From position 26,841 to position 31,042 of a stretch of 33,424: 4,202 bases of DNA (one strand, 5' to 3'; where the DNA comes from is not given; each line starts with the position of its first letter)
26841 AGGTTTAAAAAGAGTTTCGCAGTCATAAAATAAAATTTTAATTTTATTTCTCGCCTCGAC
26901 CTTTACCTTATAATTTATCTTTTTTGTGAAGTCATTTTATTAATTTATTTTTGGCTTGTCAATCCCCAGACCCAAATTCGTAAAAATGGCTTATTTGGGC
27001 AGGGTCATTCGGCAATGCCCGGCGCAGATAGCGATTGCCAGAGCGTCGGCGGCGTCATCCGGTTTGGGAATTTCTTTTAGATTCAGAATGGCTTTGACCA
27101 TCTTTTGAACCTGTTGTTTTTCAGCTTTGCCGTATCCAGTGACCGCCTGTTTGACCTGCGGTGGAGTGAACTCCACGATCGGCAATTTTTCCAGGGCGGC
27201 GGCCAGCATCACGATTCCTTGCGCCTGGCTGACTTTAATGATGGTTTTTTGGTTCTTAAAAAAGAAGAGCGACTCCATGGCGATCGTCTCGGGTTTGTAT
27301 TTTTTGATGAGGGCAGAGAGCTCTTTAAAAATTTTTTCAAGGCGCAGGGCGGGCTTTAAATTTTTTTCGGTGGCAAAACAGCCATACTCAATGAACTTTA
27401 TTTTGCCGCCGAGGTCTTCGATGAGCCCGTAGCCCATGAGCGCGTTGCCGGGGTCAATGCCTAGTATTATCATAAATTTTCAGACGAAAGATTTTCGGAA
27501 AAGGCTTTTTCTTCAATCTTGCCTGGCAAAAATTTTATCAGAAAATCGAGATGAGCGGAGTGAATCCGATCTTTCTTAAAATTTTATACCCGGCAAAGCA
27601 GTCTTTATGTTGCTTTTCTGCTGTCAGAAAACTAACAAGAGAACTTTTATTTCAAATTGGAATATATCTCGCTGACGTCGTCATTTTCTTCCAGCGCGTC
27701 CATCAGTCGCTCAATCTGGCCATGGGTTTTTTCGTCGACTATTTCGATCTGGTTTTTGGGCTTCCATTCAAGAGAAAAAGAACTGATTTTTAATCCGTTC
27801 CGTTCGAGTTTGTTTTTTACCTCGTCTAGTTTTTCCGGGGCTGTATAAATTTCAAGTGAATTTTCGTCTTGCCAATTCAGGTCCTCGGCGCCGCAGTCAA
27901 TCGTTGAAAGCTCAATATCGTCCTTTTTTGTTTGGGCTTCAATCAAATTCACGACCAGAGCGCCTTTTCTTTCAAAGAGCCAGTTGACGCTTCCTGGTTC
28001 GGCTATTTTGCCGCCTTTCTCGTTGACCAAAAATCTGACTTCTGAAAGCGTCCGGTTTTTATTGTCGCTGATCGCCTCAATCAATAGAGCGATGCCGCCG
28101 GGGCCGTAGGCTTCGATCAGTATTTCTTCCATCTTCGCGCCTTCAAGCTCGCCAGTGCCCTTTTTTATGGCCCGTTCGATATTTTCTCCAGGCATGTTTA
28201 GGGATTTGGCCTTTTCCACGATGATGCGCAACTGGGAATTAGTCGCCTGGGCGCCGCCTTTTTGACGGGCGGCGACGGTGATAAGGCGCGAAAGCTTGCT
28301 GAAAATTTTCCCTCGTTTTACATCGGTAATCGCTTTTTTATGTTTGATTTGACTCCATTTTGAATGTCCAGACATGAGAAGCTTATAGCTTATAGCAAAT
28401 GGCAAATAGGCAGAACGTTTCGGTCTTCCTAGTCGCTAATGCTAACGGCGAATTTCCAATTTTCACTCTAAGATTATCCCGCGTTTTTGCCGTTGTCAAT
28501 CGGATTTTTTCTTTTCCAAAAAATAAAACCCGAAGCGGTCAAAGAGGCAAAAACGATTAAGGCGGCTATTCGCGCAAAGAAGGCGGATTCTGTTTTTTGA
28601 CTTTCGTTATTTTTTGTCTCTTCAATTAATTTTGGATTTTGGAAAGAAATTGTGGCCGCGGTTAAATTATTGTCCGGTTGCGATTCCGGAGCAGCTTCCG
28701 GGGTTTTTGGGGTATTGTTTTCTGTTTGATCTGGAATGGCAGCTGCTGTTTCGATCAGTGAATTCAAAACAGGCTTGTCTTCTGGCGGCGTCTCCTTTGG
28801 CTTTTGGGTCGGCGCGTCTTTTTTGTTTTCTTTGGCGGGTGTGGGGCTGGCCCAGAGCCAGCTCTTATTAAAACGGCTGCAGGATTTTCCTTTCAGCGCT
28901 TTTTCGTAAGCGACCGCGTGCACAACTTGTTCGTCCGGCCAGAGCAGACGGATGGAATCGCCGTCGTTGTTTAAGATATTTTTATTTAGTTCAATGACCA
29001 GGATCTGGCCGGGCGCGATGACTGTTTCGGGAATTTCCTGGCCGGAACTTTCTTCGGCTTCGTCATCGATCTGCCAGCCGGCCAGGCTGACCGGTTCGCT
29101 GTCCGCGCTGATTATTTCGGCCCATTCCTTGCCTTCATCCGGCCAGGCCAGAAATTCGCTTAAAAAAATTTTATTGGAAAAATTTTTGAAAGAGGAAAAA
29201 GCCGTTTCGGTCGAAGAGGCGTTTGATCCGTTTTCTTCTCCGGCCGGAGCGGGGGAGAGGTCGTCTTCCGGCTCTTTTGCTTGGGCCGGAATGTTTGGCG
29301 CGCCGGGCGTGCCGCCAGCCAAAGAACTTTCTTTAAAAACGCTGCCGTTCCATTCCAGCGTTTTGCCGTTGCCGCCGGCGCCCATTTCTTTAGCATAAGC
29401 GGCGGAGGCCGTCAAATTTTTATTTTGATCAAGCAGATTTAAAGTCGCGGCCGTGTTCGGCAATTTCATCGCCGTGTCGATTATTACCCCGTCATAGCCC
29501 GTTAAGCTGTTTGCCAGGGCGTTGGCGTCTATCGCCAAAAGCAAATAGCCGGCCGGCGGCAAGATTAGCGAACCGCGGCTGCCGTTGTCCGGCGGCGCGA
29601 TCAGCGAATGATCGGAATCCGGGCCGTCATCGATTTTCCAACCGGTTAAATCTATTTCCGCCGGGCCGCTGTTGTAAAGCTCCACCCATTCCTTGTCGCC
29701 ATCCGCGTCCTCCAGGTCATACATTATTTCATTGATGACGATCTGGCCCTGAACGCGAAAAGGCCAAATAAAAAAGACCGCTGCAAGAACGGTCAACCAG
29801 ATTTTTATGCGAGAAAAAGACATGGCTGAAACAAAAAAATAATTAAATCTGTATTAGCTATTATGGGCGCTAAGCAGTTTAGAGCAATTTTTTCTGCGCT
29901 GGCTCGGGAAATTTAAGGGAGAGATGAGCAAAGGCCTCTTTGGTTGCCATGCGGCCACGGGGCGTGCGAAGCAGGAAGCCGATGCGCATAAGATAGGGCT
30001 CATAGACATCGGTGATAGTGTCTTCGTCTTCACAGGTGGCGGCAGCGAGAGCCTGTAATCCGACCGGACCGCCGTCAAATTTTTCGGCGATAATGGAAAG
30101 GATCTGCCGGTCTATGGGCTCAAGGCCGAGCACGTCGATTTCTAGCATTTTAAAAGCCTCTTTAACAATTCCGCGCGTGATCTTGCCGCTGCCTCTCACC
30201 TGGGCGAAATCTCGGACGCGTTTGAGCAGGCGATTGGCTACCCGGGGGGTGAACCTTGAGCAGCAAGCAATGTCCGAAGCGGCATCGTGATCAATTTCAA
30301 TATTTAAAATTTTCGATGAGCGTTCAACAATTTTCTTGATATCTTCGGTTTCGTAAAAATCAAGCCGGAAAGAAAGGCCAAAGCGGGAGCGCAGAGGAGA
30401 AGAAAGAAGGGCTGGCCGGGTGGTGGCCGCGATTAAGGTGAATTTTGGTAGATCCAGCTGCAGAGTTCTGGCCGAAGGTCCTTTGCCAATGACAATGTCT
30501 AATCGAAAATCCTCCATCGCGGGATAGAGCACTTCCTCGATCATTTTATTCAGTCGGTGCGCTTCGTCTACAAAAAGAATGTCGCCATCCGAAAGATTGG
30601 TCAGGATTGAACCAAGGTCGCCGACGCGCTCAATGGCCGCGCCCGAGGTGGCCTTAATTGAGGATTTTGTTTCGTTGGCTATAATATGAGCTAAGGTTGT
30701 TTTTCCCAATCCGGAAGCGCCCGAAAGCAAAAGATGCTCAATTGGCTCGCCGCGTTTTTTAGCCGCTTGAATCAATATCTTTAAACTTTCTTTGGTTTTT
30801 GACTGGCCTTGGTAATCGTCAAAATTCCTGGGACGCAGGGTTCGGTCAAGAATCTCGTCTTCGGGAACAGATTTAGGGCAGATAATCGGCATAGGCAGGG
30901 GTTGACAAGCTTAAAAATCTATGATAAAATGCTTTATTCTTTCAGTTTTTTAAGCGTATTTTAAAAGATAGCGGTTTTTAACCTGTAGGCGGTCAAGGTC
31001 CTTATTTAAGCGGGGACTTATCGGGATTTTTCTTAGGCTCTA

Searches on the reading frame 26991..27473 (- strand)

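Call 6: search_protein_families(library=pfam, max_evalue=0.001, proteins=[window:26991-27473:-])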
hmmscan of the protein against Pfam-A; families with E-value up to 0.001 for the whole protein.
window:26991-27473:- (160 aa): 1 family
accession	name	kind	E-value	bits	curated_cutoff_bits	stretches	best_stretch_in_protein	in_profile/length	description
PF02075.23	RuvC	-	8.7e-52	175.4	22.2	1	3-150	1-147/148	Crossover junction endodeoxyribonuclease RuvC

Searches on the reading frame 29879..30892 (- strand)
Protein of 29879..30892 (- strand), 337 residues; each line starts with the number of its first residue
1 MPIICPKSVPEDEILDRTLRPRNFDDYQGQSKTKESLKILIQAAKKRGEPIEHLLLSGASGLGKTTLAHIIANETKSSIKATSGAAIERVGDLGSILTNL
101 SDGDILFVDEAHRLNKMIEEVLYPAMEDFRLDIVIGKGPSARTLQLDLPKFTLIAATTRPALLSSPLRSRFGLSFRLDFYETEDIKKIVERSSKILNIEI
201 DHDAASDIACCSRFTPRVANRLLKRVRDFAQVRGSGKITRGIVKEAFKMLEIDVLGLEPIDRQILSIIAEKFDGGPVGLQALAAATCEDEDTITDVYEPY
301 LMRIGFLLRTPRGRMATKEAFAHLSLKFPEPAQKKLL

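Call 6: search_protein_families(library=pfam, max_evalue=0.001, proteins=[window:29879-30892:-])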
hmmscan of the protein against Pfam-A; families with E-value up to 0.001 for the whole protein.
window:29879-30892:- (337 aa): 7 families
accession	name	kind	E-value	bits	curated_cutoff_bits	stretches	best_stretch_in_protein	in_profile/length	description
PF05496.18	RuvB_N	-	1.3e-70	236.7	27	1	19-177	1-159/159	Holliday junction DNA helicase RuvB P-loop domain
PF17864.7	AAA_lid_4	-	1.3e-28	98.9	27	1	180-253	1-74/74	RuvB AAA lid domain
PF05491.19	RuvB_C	-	1.4e-23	83.1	24.7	1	255-324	2-71/72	RuvB C-terminal winged helix domain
PF00004.35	AAA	-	8.7e-17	62.2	21.2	1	54-176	1-128/131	ATPase family associated with various cellular activities (AAA)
PF07728.20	AAA_5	-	9e-08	32.7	22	1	53-171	1-139/139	AAA domain (dynein-related subfamily)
PF13191.12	AAA_16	-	0.00024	22.1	32.6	1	35-84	10-58/167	AAA ATPase domain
PF05673.19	DUF815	-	0.00097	18.8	23.8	0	23-109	26-114/249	Protein of unknown function (DUF815)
